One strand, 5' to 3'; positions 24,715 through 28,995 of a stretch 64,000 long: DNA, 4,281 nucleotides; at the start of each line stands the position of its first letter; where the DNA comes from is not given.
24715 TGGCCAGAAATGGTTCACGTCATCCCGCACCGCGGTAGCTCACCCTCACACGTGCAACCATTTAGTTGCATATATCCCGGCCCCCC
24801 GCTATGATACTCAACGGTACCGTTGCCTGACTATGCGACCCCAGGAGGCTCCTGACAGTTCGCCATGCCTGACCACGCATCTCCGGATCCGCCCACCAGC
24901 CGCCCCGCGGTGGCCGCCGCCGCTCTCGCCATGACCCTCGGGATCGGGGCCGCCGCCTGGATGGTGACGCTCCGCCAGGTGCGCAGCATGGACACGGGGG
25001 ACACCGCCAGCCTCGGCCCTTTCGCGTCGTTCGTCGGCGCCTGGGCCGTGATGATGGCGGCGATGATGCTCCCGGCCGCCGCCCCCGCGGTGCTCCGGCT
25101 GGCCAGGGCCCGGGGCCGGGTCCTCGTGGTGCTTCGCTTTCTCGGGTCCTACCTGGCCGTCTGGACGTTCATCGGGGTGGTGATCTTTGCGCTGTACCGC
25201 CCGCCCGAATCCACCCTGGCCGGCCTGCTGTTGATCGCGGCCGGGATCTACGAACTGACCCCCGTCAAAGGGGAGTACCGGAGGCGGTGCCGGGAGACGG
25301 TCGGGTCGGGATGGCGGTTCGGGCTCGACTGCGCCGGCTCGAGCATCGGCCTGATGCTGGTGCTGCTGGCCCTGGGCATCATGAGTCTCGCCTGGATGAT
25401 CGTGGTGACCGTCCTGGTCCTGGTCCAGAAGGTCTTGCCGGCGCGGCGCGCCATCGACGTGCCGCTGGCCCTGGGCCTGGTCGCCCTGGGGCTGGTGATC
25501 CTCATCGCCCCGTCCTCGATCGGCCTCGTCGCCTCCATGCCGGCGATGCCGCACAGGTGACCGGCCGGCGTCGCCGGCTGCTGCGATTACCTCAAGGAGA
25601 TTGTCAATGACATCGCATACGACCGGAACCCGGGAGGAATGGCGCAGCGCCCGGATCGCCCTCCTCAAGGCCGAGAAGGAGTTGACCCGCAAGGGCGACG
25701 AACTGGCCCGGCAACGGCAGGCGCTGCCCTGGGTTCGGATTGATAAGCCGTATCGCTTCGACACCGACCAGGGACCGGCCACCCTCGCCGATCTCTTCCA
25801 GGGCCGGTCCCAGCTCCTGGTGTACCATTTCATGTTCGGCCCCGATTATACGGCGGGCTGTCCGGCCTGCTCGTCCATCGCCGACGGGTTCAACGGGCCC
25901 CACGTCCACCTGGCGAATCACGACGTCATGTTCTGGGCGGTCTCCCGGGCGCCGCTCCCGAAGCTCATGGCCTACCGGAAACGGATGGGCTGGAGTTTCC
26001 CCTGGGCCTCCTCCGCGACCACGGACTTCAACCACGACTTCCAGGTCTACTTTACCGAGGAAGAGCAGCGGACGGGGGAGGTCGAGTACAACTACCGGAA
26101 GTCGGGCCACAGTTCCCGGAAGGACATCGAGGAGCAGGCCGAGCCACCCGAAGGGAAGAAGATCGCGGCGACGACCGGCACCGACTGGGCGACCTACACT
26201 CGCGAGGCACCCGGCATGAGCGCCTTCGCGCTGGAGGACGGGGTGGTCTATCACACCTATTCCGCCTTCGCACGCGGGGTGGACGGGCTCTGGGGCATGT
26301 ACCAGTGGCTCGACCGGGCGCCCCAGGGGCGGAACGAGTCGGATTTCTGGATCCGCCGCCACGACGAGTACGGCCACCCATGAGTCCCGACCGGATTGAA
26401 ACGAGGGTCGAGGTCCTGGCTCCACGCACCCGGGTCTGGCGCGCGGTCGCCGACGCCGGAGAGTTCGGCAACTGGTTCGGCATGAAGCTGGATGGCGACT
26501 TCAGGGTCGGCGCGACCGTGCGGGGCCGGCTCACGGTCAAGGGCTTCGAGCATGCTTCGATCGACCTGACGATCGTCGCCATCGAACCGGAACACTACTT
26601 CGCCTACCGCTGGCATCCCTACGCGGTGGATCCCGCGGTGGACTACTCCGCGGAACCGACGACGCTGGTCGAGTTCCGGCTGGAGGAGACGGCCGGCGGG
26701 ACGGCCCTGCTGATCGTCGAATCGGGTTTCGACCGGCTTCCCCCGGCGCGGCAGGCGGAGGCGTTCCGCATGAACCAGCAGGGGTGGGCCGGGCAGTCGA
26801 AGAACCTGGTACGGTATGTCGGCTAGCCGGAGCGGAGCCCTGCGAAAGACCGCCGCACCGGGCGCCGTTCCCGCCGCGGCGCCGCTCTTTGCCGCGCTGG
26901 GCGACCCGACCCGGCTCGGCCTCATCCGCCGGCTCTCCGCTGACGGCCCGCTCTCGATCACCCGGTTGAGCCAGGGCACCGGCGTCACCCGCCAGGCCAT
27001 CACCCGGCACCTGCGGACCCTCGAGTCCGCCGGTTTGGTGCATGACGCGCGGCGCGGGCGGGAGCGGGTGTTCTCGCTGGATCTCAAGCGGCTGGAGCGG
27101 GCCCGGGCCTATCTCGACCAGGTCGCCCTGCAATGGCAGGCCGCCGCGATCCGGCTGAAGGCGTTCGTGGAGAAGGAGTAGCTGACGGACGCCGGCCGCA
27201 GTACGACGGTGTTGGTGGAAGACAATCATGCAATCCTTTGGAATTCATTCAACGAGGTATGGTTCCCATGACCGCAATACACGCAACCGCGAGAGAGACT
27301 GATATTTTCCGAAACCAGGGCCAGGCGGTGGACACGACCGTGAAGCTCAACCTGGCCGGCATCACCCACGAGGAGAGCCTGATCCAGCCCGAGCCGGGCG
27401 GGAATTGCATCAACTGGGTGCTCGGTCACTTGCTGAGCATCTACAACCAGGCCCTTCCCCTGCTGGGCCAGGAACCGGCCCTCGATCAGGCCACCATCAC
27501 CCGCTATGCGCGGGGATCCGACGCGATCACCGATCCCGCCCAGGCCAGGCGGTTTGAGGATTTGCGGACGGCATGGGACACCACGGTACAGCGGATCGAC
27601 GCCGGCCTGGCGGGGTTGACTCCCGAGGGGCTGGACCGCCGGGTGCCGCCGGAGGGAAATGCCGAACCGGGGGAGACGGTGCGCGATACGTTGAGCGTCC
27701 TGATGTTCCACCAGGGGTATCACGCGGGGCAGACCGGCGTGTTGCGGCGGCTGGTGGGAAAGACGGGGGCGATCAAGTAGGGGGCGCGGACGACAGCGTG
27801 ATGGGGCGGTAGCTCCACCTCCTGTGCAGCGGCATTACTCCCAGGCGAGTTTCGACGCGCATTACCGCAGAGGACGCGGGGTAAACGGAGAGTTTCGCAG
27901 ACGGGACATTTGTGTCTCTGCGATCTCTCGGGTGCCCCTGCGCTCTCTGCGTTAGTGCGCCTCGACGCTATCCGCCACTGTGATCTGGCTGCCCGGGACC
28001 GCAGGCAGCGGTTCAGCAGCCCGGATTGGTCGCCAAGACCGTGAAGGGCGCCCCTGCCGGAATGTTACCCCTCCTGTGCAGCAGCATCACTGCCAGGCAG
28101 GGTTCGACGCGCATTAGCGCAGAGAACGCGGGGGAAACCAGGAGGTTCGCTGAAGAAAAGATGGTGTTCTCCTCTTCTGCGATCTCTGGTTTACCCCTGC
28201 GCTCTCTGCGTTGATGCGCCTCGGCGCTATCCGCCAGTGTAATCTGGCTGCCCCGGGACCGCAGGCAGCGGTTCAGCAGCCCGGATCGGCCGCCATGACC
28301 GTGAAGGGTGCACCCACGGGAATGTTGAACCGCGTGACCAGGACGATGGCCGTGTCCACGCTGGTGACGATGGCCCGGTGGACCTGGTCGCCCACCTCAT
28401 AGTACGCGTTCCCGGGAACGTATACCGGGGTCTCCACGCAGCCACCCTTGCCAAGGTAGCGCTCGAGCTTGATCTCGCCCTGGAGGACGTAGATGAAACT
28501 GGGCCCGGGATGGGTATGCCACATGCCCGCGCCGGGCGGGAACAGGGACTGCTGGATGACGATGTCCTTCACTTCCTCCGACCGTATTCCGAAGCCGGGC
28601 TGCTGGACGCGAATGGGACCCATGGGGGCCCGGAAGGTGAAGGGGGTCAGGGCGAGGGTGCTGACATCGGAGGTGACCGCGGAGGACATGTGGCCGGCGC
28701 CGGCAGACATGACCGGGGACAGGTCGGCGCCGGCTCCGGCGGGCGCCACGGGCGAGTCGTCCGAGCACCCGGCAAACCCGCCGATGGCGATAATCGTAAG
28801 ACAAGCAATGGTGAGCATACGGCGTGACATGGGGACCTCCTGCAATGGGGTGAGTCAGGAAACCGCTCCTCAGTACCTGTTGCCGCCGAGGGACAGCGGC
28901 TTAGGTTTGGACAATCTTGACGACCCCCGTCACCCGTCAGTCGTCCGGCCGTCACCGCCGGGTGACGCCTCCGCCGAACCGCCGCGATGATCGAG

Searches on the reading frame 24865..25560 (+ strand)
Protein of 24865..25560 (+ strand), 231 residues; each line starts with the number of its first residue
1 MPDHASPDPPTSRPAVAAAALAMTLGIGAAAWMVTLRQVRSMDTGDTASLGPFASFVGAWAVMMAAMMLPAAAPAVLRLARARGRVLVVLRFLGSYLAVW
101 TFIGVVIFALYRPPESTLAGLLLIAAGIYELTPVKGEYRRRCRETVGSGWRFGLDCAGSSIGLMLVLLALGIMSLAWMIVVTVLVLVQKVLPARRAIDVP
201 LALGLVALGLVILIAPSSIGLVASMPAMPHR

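Call 24: search_protein_families(library=pfam, proteins=[window:24865-25560:+], max_evalue=0.0001)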
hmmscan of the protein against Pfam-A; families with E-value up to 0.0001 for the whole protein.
window:24865-25560:+ (231 aa): 1 family
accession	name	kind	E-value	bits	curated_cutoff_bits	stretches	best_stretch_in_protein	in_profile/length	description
PF09948.15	PpoB2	-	1.3e-27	97.4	28.7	1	58-212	2-188/188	Copper chaperone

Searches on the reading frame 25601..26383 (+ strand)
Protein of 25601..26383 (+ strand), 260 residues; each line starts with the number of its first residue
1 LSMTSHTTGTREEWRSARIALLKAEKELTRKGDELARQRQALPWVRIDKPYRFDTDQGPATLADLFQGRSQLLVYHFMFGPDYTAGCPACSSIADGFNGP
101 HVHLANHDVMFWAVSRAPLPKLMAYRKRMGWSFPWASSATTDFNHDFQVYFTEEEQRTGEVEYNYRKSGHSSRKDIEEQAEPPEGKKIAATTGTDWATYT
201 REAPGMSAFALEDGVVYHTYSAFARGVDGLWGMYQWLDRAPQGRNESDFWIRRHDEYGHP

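Call 24: search_protein_families(library=pfam, proteins=[window:25601-26383:+], max_evalue=0.0001)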
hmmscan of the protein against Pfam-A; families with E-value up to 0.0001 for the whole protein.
window:25601-26383:+ (260 aa): 2 families
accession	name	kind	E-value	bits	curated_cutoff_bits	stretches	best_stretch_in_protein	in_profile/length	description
PF05988.18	DUF899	-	1e-93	313.5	27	1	3-257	1-224/224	Bacterial protein of unknown function (DUF899)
PF00578.27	AhpC-TSA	-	4.1e-05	24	26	1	54-154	12-105/124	AhpC/TSA family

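Call 38: find_related_loci(query=window:25601-26383:+, collection=genome_contigs, flank=3000)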
Query window:25601-26383:+ (260 aa) in genome_contigs; peptide patterns used: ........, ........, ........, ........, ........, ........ (x = any residue, [..] = any of these).
600 stretches matched a pattern (row limit reached: there are more); 595 encode a relative of the query (tblastn E <= 1e-3); the best 80 are kept; 80 distinct loci.
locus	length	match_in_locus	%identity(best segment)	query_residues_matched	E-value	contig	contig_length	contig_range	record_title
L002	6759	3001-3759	72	3-259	8e-128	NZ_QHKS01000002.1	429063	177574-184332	Paraburkholderia lacunae strain S27 S27_2, whole genome shotgun sequence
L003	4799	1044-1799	71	2-257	5e-127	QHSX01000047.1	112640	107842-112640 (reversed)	MAG: Candidatus Rokuibacteriota bacterium isolate AR20 14_0929_02_40cm_scaffold_28_curated, whole genome shotgun sequenc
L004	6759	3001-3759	71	2-257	7e-126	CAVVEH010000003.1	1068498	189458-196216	MAG: uncultured beta proteobacterium isolate MFD02134.bin.2.139 genome assembly, contig: contig_15293, whole genome shot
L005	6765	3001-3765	71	3-257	5e-126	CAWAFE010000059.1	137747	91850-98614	MAG: uncultured Alphaproteobacteria bacterium isolate MFD00822.bin.1.152 genome assembly, contig: contig_95420, whole ge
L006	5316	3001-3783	69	2-257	2e-125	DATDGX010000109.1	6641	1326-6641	MAG TPA_asm: Candidatus Binataceae bacterium isolate SMAG_U263 k141_216069, whole genome shotgun sequence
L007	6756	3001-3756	72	3-257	5e-125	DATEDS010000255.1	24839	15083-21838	MAG TPA_asm: Gemmatimonadota bacterium isolate SMAG_U8713 k141_490314, whole genome shotgun sequence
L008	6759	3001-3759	70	3-259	4e-125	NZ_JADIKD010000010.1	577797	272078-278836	Dyella koreensis strain BB4 NODE_3_length_577797_cov_115.859421, whole genome shotgun sequence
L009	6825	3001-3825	69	1-260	9e-125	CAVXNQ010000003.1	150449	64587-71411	MAG: uncultured delta proteobacterium isolate MFD01721.bin.2.42 genome assembly, contig: contig_1334, whole genome shotg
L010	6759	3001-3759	71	2-258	1e-124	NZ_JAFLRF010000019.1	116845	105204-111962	Trinickia mobilis strain DHG64 scaffold19, whole genome shotgun sequence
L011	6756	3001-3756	69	2-257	2e-124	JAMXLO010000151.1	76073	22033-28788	MAG: Acetobacteraceae bacterium isolate Bin.031_Pasture k127_9823709, whole genome shotgun sequence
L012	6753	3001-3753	70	3-257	3e-124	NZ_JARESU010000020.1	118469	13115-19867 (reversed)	Paraburkholderia sp. RL18-085-BIA-A 20, whole genome shotgun sequence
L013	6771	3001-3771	70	3-257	4e-124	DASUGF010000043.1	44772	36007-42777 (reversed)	MAG TPA_asm: Parafilimonas sp. isolate SMAG_U1398 k141_1559097, whole genome shotgun sequence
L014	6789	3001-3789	70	2-257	3e-124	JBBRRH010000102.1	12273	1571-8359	MAG: Nitrososphaera sp. isolate La5-A1 La5_metabat2.051_K_745682_L_12273_cov_12.9935, whole genome shotgun sequence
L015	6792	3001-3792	71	2-257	4e-124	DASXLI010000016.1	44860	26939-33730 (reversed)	MAG TPA_asm: Candidatus Binatia bacterium isolate SMAG_U5298 k141_642433, whole genome shotgun sequence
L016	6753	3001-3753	72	3-257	7e-124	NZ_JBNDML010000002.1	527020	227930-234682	Paraburkholderia sp. GAS42 Ga0573056_02, whole genome shotgun sequence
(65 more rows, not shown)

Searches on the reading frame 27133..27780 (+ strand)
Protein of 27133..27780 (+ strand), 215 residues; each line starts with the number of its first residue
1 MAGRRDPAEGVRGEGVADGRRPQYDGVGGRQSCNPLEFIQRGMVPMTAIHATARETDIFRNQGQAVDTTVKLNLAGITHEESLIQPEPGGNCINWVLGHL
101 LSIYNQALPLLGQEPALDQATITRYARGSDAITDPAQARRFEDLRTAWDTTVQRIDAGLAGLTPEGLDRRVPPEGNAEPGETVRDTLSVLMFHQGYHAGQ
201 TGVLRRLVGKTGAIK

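Call 24: search_protein_families(library=pfam, proteins=[window:27133-27780:+], max_evalue=0.0001)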
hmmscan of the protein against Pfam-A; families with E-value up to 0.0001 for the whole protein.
window:27133-27780:+ (215 aa): 2 families
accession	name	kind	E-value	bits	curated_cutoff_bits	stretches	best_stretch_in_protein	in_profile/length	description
PF12867.12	DinB_2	-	2.1e-12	48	24.8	1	74-200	13-127/128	DinB superfamily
PF04978.18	MST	-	5.5e-07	30.6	27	1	69-207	12-146/149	Mycothiol-S-transferase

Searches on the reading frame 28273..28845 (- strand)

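Call 24: search_protein_families(library=pfam, proteins=[window:28273-28845:-], max_evalue=0.0001)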
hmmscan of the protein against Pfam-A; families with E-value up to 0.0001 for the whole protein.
window:28273-28845:- (190 aa): 1 family
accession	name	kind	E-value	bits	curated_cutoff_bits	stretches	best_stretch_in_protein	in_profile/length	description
PF07883.17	Cupin_2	-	1.9e-06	27.9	27.2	1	102-170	5-68/70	Cupin domain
